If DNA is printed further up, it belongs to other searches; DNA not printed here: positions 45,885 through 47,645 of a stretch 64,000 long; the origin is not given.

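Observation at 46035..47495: The M28-like ectodomain appears to have lost four of the five canonical metal ligands (possible pseudo-peptidase used as a receptor)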

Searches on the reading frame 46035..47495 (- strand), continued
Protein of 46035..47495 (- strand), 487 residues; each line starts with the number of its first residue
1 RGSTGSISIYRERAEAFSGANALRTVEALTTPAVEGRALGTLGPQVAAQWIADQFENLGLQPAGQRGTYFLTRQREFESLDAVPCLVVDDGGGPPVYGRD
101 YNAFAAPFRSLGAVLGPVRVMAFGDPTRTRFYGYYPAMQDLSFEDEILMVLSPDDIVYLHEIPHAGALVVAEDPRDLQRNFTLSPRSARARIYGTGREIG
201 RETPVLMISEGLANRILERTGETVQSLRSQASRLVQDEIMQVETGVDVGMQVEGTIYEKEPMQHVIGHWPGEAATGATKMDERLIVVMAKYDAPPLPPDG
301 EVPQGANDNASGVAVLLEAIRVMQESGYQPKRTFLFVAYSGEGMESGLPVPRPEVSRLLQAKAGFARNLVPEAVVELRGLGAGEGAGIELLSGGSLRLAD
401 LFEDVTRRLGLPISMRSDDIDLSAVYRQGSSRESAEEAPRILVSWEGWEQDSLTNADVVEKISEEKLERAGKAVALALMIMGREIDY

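Call 23: predict_structure(alignment_id=A1)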
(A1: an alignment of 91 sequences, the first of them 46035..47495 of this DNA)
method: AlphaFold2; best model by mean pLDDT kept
length: 487 residues; sequences in the alignment: 91
mean_pLDDT: 92.4   pTM: 0.91
mean pLDDT of the five models: 92.4, 92.1, 92.0, 91.7, 91.5
residues with pLDDT >= 90: 409; 70-90: 53; 50-70: 7; < 50: 18
segments of 3 or more residues with pLDDT < 50: 1-3, 420-434
pLDDT, mean of each block of 10 residues (from residue 1): 72 98 99 97 98 98 97 95 98 97 94 98 91 85 97 93 97 95 92 89 97 98 98 97 98 96 98 80 96 95 96 99 97 98 80 91 93 97 96 87 97 81 37 64 96 96 98 98 91
secondary structure, 60 per line:
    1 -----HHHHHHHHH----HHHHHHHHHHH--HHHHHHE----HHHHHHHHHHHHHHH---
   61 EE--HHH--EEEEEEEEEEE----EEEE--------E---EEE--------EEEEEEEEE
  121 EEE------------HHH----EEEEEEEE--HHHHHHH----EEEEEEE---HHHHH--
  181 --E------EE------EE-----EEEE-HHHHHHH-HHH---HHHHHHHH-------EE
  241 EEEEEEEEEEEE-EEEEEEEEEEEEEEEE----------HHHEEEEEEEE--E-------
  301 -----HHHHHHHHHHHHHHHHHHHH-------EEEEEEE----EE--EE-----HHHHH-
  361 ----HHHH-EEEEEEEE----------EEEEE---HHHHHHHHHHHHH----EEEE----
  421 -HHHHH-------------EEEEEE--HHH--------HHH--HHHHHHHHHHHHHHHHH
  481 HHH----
elements in order: H6-14 H19-29 H32-37 H43-57 E70-80 E85-88 E101-103 E112-123 E143-150 H153-159 E164-170 H174-178 E205-208 H210-216 H224-231 E239-252 E254-269 E283-290 H306-325 E333-339 H355-359 H365-368 E370-377 E388-392 H396-408 E413-416 H422-426 E440-445 H464-483
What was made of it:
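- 46035..47495 (-): M28-fold ectodomain (aa 723-1209), the region of the finding. AF2 pLDDT 92.4, pTM 0.91 (call 23).
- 46194..46247 (-): Loop '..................' (aa 1139-1156), where the SDH His (AAP His256) should lie. It contains no His and its equivalence is undefined. It overlaps the only low-pLDDT stretch of the model, residues 1142-1156 (call 23).
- On Transferrin receptor / GCPII (M28B) architecture: The protein ends with the last helix of the peptidase core (H464-483 of 487, call 23).
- Closest known: Non-catalytic M28 homologues: transferrin receptor. Different: The protein ends with the last helix of the peptidase core (call 23).
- Checked: The His256 segment is the only low-confidence loop of the AF2 model (full-length residues 1142-1156, call 23).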

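Call 25: fold_search(model_id=the predicted structure, library=pdb)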
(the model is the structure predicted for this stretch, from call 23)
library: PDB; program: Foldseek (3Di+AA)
matches with E <= 10: 835; with E <= 0.001: 310
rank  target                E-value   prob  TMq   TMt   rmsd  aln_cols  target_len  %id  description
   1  8ac9_A                3.2e-22  1.00  0.45  0.47  10.5       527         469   12  Structure of Pseudomonas aeruginosa aminopeptidase, PaAP_T (released 2023-07-12)
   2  8acg_C                4.9e-22  1.00  0.49  0.50  10.1       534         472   12  Structure of Pseudomonas aeruginosa aminopeptidase, PaAP_T E340A mutant (released 2023-07-12)
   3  8acg_A                1.2e-21  1.00  0.50  0.52   9.9       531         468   12  Structure of Pseudomonas aeruginosa aminopeptidase, PaAP_T E340A mutant (released 2023-07-12)
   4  8acr                  1.3e-21  1.00  0.54  0.54   8.0       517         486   13  Structure of Pseudomonas aeruginosa aminopeptidase, PaAP (released 2023-07-12)
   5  8acg_E                1.9e-21  1.00  0.51  0.53   9.4       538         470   12  Structure of Pseudomonas aeruginosa aminopeptidase, PaAP_T E340A mutant (released 2023-07-12)
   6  8ack_A                2.0e-21  1.00  0.57  0.59   7.4       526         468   13  Structure of Pseudomonas aeruginosa aminopeptidase, PaAP (released 2023-07-12)
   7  8ac7_A                2.4e-21  1.00  0.57  0.58   7.3       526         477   13  Structure of Pseudomonas aeruginosa aminopeptidase, PaAP (released 2023-07-12)
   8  8ac9_B                3.5e-21  1.00  0.47  0.48  10.1       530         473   12  Structure of Pseudomonas aeruginosa aminopeptidase, PaAP_T (released 2023-07-12)
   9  8acg_B                4.2e-21  1.00  0.49  0.51   9.9       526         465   12  Structure of Pseudomonas aeruginosa aminopeptidase, PaAP_T E340A mutant (released 2023-07-12)
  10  7zqs_B                4.2e-21  1.00  0.59  0.47   7.6       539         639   14  Cryo-EM Structure of Human Transferrin Receptor 1 bound to DNA Aptamer (released 2022-08-17)
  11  2ek8                  7.7e-21  1.00  0.61  0.71   5.7       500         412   19  Aminopeptidase from Aneurinibacillus sp. strain AM-1 (released 2008-03-25)
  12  8acg_F                9.2e-21  1.00  0.49  0.51   9.8       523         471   12  Structure of Pseudomonas aeruginosa aminopeptidase, PaAP_T E340A mutant (released 2023-07-12)
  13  6wrw_B                1.4e-20  1.00  0.59  0.46   7.3       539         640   15  Crystal structure of computationally designed protein 2DS25.5 in complex with the human Transferrin receptor ectodomai (released 2021-04-28)
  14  6hc6_A                1.8e-20  1.00  0.55  0.65   7.4       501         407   15  The structure of BSAP, a zinc aminopeptidase from Bacillus subtilis (released 2019-08-28)
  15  8acg_D                2.0e-20  1.00  0.50  0.51   9.9       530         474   13  Structure of Pseudomonas aeruginosa aminopeptidase, PaAP_T E340A mutant (released 2023-07-12)
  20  6hc6_C                1.3e-19  1.00  0.52  0.60   7.7       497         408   15  The structure of BSAP, a zinc aminopeptidase from Bacillus subtilis (released 2019-08-28)
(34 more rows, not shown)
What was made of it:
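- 46035..47495 (-): Foldseek hits to PaAP 8ac9/8acr, 2ek8, 6hc6, transferrin receptor and GCPII at E 3e-22 to 1e-17 (call 25).
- On Peptidase family M28 (homology/fold): Foldseek E 3e-22 to M28 enzymes (call 25).
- Checked: Foldseek, E 3e-22 (call 25)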

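Call 27: find_related_loci(query=A1, collection=genome_contigs, flank=10000)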
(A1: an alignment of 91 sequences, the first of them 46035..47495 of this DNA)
Query A1 (487 aa) in genome_contigs; peptide patterns used: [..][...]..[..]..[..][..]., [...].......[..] (x = any residue, [..] = any of these).
600 stretches matched a pattern (row limit reached: there are more); 266 encode a relative of the query (tblastn E <= 1e-3); the best 80 are kept; 80 distinct loci.
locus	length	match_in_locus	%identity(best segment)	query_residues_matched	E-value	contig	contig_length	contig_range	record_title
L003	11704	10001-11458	44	4-487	8e-127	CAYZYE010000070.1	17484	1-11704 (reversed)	MAG TPA_asm: uncultured Anaerolineae bacterium isolate binchicken_co67_117 genome assembly, contig: NODE_3316_length_174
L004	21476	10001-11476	46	1-487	1e-126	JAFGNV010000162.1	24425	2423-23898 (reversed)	MAG: Anaerolineae bacterium isolate Zod_Metabat.569 k87_10013936, whole genome shotgun sequence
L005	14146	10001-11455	44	1-487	1e-122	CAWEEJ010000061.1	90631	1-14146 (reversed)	MAG: uncultured Chloroflexia bacterium isolate MFD03804.bin.2.17 genome assembly, contig: contig_66258, whole genome sho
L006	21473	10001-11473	41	1-487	4e-115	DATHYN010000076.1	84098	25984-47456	MAG TPA_asm: Anaerolineae bacterium isolate SMAG_U16212 k141_744137, whole genome shotgun sequence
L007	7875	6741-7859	45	1-366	2e-85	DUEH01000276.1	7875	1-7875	MAG TPA_asm: Chloroflexi bacterium isolate G576 Contig276, whole genome shotgun sequence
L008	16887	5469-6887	33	3-487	2e-64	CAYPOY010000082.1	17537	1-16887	MAG TPA_asm: uncultured Anaerolineales bacterium isolate SRP214966_co5_314 genome assembly, contig: NODE_2683_length_175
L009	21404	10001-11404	34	7-487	5e-57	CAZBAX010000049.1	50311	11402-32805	MAG TPA_asm: uncultured Anaerolinea sp. isolate SRP287051_co2_135 genome assembly, contig: NODE_1524_length_50311_cov_23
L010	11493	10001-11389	30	8-487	7e-54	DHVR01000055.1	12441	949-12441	MAG TPA_asm: Leptolinea sp. UBA5203 UBA5203_contig_25285, whole genome shotgun sequence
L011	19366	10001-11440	32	3-487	5e-57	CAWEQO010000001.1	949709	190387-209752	MAG: uncultured Chloroflexia bacterium isolate MFD01721.bin.2.179 genome assembly, contig: contig_11661, whole genome sh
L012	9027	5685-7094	29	3-487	8e-53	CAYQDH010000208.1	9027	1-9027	MAG TPA_asm: uncultured Anaerolineales bacterium isolate SRP192927_co7_575 genome assembly, contig: NODE_16363_length_90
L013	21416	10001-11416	31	3-487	1e-51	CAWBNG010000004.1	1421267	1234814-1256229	MAG: uncultured Chloroflexia bacterium isolate MFD02416.bin.1.275 genome assembly, contig: contig_24719, whole genome sh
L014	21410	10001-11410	31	3-487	5e-50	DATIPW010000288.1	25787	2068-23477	MAG TPA_asm: Anaerolineales bacterium isolate SMAG_U15861 k141_638133, whole genome shotgun sequence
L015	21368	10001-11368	30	22-487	6e-49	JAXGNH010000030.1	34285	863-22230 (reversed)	MAG: Anaerolineae bacterium isolate AnMBR.bin251 bin251_30, whole genome shotgun sequence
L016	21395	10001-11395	31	10-487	3e-47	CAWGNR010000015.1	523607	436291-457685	MAG: uncultured Chloroflexia bacterium isolate MFD05684.bin.1.47 genome assembly, contig: contig_33848, whole genome sho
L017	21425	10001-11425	30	3-487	4e-51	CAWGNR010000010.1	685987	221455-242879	MAG: uncultured Chloroflexia bacterium isolate MFD05684.bin.1.47 genome assembly, contig: contig_27871, whole genome sho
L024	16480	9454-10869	27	10-487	1e-21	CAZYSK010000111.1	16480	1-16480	MAG TPA_asm: uncultured Anaerolineales bacterium isolate binchicken_co334_204 genome assembly, contig: NODE_6105_length_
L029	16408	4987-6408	26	2-487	1e-29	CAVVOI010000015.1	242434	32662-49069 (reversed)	MAG: uncultured Chloroflexia bacterium isolate MFD09779.bin.1.333 genome assembly, contig: contig_7549, whole genome sho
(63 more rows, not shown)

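Call 38: find_encoding_contigs(protein=P0004, flank=8000, max_places=2)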
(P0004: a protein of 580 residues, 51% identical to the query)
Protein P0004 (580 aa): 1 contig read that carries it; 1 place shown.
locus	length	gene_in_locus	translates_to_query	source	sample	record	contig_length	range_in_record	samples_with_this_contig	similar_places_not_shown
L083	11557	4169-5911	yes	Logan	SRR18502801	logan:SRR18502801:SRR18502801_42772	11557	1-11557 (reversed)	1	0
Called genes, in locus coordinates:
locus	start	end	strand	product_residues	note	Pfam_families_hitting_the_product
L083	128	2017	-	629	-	-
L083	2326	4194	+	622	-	PF00528:BPD_transp_1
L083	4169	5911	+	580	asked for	PF04389:Peptidase_M28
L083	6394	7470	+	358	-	PF00005:ABC_tran, PF13304:AAA_21 (faint), PF08352:oligo_HPY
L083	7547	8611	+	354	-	PF00072:Response_reg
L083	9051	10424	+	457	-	PF00483:NTP_transferase, PF01128:IspD, PF12804:NTP_transf_3, PF02348:CTP_transf_3 (weak), PF00132:Hexapep (faint), PF25087:GMPPB_C (faint), PF25084:LbH_EIF2B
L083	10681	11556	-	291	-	?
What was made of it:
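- The same TMD-M28 + single ATPase operon without an SBP occurs in L083 (call 38).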

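Call 39: find_encoding_contigs(protein=P0030, flank=8000, max_places=2)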
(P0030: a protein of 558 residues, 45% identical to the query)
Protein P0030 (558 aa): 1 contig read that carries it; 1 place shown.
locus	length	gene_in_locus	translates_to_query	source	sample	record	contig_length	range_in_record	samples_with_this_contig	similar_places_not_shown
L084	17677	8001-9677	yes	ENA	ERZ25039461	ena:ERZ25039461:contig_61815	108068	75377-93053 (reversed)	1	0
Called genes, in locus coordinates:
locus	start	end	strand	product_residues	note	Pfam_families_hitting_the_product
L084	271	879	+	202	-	PF00496:SBP_bac_5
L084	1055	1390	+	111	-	PF00496:SBP_bac_5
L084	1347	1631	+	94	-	PF00496:SBP_bac_5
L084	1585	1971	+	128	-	-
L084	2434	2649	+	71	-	-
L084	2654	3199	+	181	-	PF00528:BPD_transp_1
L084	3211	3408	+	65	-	-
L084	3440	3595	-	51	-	-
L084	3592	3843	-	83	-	-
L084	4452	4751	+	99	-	-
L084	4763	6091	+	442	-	-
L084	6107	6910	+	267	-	PF00528:BPD_transp_1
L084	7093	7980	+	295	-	PF12911:OppC_N (weak), PF00528:BPD_transp_1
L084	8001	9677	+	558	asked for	PF04389:Peptidase_M28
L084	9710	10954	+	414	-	PF06013:WXG100 (weak)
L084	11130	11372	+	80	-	-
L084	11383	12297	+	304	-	PF00933:Glyco_hydro_3, PF01915:Glyco_hydro_3_C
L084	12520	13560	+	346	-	PF01915:Glyco_hydro_3_C, PF14310:Fn3-like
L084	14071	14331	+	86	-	-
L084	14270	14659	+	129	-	PF14262:Cthe_2159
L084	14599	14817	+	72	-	PF14262:Cthe_2159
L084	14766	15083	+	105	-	PF14262:Cthe_2159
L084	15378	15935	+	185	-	-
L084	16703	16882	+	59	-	-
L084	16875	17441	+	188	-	PF16316:DUF4956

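Call 40: find_encoding_contigs(protein=P0065, flank=8000, max_places=2)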
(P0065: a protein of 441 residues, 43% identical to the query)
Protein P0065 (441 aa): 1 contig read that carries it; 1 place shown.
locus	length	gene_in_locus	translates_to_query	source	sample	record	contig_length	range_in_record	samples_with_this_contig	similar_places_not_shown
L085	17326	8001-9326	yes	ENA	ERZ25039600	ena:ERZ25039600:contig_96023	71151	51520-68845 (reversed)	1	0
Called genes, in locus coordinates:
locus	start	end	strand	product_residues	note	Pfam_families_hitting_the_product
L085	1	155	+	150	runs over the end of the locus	-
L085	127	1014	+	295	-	PF18998:Flg_new_2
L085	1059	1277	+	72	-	PF18998:Flg_new_2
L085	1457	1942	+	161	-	PF07081:DUF1349 (weak)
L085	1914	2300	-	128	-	-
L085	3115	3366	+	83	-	-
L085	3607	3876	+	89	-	-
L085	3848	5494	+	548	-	-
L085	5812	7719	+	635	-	PF00528:BPD_transp_1, PF12911:OppC_N (weak), PF00528:BPD_transp_1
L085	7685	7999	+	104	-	-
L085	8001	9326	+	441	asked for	PF04389:Peptidase_M28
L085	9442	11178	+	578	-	-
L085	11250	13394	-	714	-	-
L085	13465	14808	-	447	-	PF00535:Glycos_transf_2, PF13641:Glyco_tranf_2_3, PF13712:Glyco_tranf_2_5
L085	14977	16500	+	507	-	-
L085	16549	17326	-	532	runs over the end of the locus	PF11790:Glyco_hydro_cc (faint)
